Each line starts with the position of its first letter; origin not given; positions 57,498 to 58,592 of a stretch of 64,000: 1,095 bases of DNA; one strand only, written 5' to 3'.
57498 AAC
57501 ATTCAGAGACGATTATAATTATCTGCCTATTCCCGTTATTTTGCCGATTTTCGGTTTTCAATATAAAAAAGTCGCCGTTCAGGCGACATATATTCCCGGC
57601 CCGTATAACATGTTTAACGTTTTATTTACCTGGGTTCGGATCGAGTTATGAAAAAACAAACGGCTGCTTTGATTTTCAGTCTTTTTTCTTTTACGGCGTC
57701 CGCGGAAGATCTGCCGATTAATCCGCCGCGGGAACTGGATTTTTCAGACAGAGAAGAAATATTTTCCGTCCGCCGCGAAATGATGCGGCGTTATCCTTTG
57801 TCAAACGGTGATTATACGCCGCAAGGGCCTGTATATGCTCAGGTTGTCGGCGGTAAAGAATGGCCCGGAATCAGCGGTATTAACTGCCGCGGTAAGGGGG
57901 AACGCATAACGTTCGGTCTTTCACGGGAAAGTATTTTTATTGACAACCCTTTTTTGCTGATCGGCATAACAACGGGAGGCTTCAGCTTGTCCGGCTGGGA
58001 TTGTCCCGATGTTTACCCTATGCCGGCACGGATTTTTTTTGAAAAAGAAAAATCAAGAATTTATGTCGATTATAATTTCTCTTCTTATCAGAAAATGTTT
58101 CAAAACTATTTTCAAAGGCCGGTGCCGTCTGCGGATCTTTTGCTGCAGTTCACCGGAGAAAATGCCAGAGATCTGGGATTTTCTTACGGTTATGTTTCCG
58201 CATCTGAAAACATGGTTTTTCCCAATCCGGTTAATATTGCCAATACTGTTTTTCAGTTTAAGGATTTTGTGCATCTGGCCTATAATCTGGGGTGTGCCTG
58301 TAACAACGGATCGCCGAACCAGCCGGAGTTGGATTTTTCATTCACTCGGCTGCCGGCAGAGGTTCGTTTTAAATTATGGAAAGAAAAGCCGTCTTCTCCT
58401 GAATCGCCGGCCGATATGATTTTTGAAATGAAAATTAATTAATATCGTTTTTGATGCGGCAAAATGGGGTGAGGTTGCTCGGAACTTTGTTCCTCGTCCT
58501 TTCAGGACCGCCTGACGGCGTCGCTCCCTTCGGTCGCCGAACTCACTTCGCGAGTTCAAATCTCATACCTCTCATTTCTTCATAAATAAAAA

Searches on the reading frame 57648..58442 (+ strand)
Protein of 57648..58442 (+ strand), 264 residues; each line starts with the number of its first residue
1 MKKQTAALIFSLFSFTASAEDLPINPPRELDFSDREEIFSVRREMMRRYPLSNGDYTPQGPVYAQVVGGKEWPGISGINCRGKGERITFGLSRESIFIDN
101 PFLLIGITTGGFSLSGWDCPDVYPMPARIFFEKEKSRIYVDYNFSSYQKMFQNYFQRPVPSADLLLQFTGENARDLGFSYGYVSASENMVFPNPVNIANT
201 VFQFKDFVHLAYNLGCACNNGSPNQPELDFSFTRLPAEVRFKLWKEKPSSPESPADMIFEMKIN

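Call 42: find_encoding_contigs(protein=window:57648-58442:+, flank=10000, max_places=1)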
Protein window:57648-58442:+ (264 aa): 22 contigs read that carry it; 1 place shown.
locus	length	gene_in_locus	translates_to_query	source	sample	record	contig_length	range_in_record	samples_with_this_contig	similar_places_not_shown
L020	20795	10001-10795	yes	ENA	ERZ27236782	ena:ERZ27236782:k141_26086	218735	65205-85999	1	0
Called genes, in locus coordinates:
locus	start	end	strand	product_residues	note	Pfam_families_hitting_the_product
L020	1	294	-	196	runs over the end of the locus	PF03167:UDG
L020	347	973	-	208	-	PF01936:NYN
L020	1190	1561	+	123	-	PF01192:RNA_pol_Rpb6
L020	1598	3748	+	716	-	PF01966:HD, PF13328:HD_4, PF04607:RelA_SpoT, PF02824:TGS, PF19296:RelA_AH, PF28438:RelA_RIS, PF01842:ACT (weak), PF13291:ACT_4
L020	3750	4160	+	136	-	PF01648:ACPS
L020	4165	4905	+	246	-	PF10502:Peptidase_S26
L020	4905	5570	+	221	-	PF14622:Ribonucleas_3_3, PF00636:Ribonuclease_3, PF00035:dsrm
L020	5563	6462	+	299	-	PF00009:GTP_EFTU, PF01926:MMR_HSR1, PF02421:FeoB_N, PF03193:RsgA_GTPase (faint), PF00350:Dynamin_N (faint), PF07650:KH_2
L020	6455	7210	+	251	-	PF11967:RecO_N, PF02565:RecO_C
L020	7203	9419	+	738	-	PF00521:DNA_topoisoIV, PF03989:DNA_gyraseA_C (weak)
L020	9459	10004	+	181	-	PF07017:PagP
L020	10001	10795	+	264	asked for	-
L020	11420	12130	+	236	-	-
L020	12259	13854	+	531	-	PF13406:SLT_2, PF01471:PG_binding_1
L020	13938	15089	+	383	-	PF03330:DPBB_1, PF05036:SPOR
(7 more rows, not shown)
